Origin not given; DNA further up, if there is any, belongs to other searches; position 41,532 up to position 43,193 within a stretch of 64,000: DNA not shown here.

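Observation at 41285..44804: Four-gene operon of HAD hydrolase, wHTH protein, B12-radical SAM enzyme and nucleoside-deoxyribosyltransferase-like protein: candidate nucleoside/nucleotide-modifying system on a mobile element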

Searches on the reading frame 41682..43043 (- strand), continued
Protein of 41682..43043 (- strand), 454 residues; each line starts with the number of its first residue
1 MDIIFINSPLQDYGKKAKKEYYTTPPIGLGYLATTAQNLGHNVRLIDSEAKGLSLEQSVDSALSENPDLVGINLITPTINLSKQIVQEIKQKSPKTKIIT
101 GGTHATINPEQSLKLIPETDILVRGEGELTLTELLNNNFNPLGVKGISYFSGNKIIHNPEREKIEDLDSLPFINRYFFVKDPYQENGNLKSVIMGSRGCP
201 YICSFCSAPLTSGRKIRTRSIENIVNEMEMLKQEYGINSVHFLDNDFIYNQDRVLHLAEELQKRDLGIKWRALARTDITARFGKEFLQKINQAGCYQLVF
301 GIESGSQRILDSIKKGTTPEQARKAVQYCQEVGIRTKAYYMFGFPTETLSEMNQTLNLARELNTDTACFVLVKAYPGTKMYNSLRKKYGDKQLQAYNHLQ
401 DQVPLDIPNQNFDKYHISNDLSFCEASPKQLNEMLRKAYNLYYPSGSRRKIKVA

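Call 14: find_encoding_contigs(protein=P0003, flank=8000, max_places=2)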
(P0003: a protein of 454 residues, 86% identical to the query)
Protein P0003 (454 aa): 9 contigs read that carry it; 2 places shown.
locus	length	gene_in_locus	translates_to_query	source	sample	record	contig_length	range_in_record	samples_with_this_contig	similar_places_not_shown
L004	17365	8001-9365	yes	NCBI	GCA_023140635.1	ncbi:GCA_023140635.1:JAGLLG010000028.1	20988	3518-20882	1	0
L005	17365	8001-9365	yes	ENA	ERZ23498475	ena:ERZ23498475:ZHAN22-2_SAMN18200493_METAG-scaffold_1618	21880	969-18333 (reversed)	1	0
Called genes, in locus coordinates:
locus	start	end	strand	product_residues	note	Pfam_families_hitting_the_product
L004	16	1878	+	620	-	PF13087:AAA_12 (faint), PF00580:UvrD-helicase, PF01443:Viral_helicase1 (faint), PF13245:AAA_19, PF13361:UvrD_C, PF13538:UvrD_C_2 (faint)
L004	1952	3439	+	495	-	-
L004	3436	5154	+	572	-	-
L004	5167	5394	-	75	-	-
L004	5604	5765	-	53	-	-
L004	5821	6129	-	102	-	-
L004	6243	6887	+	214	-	PF00702:Hydrolase, PF13419:HAD_2, PF13242:Hydrolase_like (faint)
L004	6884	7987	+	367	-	-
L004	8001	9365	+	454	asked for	PF02310:B12-binding, PF04055:Radical_SAM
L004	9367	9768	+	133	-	PF05014:Nuc_deoxyrib_tr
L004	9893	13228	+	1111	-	PF00082:Peptidase_S8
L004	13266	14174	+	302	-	PF13385:Laminin_G_3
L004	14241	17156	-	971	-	PF26593:TraC-like, PF01935:DUF87, PF19044:P-loop_TraG, PF12846:AAA_10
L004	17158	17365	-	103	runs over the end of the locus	?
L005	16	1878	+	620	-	PF13087:AAA_12 (faint), PF00580:UvrD-helicase, PF01443:Viral_helicase1 (faint), PF13245:AAA_19, PF13361:UvrD_C, PF13538:UvrD_C_2 (faint)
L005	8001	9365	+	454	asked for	PF02310:B12-binding, PF04055:Radical_SAM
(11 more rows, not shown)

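Call 15: find_encoding_contigs(protein=P0020, flank=8000, max_places=1)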
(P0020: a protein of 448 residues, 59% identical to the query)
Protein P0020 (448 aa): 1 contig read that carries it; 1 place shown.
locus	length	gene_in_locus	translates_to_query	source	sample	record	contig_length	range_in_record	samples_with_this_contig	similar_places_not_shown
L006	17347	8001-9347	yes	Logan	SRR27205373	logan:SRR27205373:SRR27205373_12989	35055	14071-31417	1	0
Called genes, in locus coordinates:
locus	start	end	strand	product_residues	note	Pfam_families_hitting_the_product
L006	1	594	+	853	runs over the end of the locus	PF00133:tRNA-synt_1, PF01406:tRNA-synt_1e (faint), PF09334:tRNA-synt_1g, PF13603:tRNA-synt_1_2, PF00133:tRNA-synt_1, PF09334:tRNA-synt_1g (weak), PF08264:Anticodon_1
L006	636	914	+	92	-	-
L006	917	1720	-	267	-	-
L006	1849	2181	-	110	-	PF12773:DZR (weak), PF13240:Zn_Ribbon_1 (weak), PF13248:Zn_ribbon_3 (weak)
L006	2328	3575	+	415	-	PF01555:N6_N4_Mtase, PF01170:UPF0020 (faint), PF01555:N6_N4_Mtase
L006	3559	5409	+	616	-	PF04851:ResIII, PF18766:SWI2_SNF2 (weak), PF10593:Z1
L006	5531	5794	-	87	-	-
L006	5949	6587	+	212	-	PF00702:Hydrolase, PF13419:HAD_2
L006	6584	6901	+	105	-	-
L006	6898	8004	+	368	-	-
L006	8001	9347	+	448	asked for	PF02310:B12-binding, PF04055:Radical_SAM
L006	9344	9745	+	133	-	PF05014:Nuc_deoxyrib_tr (weak)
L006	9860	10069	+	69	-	-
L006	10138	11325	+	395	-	PF12705:PDDEXK_1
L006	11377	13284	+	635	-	PF03235:GmrSD_N, PF07510:GmrSD_C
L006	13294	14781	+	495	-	PF12161:HsdM_N, PF02384:N6_Mtase, PF01170:UPF0020 (weak), PF07669:Eco57I (faint)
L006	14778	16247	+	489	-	PF12161:HsdM_N, PF02384:N6_Mtase, PF01170:UPF0020 (faint), PF07669:Eco57I (weak)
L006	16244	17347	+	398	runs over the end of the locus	PF01420:Methylase_S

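Call 16: find_encoding_contigs(protein=P0022, flank=8000, max_places=1)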
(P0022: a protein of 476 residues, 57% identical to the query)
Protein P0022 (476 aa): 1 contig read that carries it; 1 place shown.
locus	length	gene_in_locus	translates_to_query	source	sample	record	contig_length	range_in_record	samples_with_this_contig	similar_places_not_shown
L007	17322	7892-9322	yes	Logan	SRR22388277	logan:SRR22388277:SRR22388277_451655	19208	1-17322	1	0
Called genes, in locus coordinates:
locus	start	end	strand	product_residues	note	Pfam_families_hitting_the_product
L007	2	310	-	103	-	?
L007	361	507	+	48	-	-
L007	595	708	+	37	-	-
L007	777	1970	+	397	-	-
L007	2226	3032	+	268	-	-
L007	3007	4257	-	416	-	PF02899:Phage_int_SAM_1 (faint), PF13495:Phage_int_SAM_4 (weak), PF00589:Phage_integrase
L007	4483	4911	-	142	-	-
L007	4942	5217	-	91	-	-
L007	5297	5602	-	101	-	-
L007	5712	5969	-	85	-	-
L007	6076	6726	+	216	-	PF00702:Hydrolase, PF13419:HAD_2, PF13242:Hydrolase_like (weak)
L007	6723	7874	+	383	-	-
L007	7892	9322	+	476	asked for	PF02310:B12-binding, PF04055:Radical_SAM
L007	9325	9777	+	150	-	PF05168:HEPN (weak)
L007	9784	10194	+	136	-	PF05014:Nuc_deoxyrib_tr (weak), PF15891:Nuc_deoxyri_tr2 (weak)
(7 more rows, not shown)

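Call 17: find_encoding_contigs(protein=P0031, flank=8000, max_places=1)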
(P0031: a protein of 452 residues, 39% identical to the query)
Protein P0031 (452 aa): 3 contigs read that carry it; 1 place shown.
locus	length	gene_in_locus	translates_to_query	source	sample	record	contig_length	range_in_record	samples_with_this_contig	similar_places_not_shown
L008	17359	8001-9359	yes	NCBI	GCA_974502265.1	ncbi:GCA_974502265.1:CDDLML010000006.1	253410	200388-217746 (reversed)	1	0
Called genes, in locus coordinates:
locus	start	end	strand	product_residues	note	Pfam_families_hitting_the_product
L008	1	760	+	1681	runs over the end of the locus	PF02210:Laminin_G_2 (faint), PF13385:Laminin_G_3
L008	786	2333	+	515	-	PF01406:tRNA-synt_1e (faint), PF01921:tRNA-synt_1f, PF09334:tRNA-synt_1g (faint), PF19269:Anticodon_2 (weak)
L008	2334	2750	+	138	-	PF11969:DcpS_C, PF01230:HIT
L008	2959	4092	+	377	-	PF01063:Aminotran_4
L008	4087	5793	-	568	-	PF00999:Na_H_Exchanger, PF02254:TrkA_N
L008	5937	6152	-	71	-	PF01918:Alba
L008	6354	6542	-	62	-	PF00833:Ribosomal_S17e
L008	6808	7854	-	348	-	PF01555:N6_N4_Mtase, PF01170:UPF0020, PF13847:Methyltransf_31 (weak)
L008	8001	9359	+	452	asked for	PF02310:B12-binding, PF04055:Radical_SAM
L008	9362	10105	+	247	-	PF01928:CYTH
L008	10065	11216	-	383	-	-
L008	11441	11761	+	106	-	-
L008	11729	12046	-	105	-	-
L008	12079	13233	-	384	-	PF01136:Peptidase_U32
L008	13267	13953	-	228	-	-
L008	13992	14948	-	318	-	-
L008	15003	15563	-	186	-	PF02778:tRNA_int_endo_N, PF01974:tRNA_int_endo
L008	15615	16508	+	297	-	PF13691:Lactamase_B_4, PF23023:Anti-Pycsar_Apyc1, PF00753:Lactamase_B, PF12706:Lactamase_B_2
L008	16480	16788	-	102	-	-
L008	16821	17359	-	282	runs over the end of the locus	-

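Call 18: find_encoding_contigs(protein=P0028, flank=8000, max_places=1)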
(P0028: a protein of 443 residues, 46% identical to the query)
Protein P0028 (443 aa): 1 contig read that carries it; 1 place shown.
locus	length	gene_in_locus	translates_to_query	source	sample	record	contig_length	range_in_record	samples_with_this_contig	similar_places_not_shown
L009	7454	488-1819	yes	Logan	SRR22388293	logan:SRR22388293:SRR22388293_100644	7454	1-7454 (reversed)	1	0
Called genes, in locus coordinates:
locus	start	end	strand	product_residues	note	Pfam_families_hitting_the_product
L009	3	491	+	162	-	?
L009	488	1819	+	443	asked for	PF02310:B12-binding, PF04055:Radical_SAM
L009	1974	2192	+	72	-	PF05014:Nuc_deoxyrib_tr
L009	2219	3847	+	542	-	PF01555:N6_N4_Mtase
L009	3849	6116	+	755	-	PF04851:ResIII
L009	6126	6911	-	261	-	PF20247:DUF6602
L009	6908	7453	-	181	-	?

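Call 75: search_solved_structures(query=A8, max_evalue=0.00001)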
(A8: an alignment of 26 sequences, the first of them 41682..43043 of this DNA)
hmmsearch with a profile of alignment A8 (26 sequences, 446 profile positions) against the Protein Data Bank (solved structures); distinct sequences matched with E-value up to 0.00001: 13.
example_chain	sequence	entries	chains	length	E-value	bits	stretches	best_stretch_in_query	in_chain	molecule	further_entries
6fd2_B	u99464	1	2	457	5.5e-41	143.9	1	159-384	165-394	Putative apramycin biosynthetic oxidoreductase 4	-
9ccb_A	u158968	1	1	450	8e-40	140.1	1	63-382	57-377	Radical SAM core domain-containing protein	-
5ul2_A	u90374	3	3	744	8.2e-26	93.9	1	30-358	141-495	OxsB protein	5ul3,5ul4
6wte_A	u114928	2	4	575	1.2e-25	93.4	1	189-384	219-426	B12-binding domain-containing protein | Tryptophan-C2-methyltransferase containing B12-binding domain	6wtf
9n1b_A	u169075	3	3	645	1.9e-17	66.3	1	25-245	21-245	Radical SAM protein | Radical SAM enzyme CysS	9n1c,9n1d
7kdx_A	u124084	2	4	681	5.7e-17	64.8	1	58-352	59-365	Methyltransferase TokK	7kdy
7mjv_A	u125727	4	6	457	2.9e-16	62.4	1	190-405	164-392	tRNA-2-methylthio-N(6)-dimethylallyladenosine synthase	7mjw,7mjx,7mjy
7mjz_A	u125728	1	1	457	5.6e-16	61.5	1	190-405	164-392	tRNA-2-methylthio-N(6)-dimethylallyladenosine synthase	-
2qgq_A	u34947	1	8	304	2e-14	56.4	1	190-363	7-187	Protein TM_1862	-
4jc0_A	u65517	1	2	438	3.8e-14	55.5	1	189-363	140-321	Ribosomal protein S12 methylthiotransferase RimO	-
1olt_A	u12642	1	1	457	2e-06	30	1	197-363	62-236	OXYGEN-INDEPENDENT COPROPORPHYRINOGEN III OXIDASE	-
9p2u_A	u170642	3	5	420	3.8e-06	29.1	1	278-398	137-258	Radical S-adenosylmethionine methyltransferase NocN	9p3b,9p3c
4q37_A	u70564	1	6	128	8.7e-06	27.9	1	46-146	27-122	Radical SAM protein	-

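Call 85: search_protein_families(library=pfam, proteins=[L001:7447-8001:+, L006:6584-6898:+], max_evalue=0.01)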
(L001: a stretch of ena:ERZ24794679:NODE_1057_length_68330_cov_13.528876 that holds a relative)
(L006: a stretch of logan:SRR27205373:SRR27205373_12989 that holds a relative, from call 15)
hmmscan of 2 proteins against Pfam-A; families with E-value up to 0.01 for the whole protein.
L001:7447-8001:+ (185 aa): 0 families

L006:6584-6898:+ (105 aa): 0 families

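Call 96: search_protein_families(library=phrogs, proteins=[window:41682-43043:-, L001:7447-8001:+], max_evalue=0.001)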
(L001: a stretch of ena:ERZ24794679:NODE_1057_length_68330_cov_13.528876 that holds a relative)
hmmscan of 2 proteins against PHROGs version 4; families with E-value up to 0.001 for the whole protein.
window:41682-43043:- (454 aa): 1 family
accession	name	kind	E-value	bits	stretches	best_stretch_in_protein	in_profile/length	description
phrog_21079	-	unknown function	2.9e-06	26.9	1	196-364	279-447/648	-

L001:7447-8001:+ (185 aa): 0 families
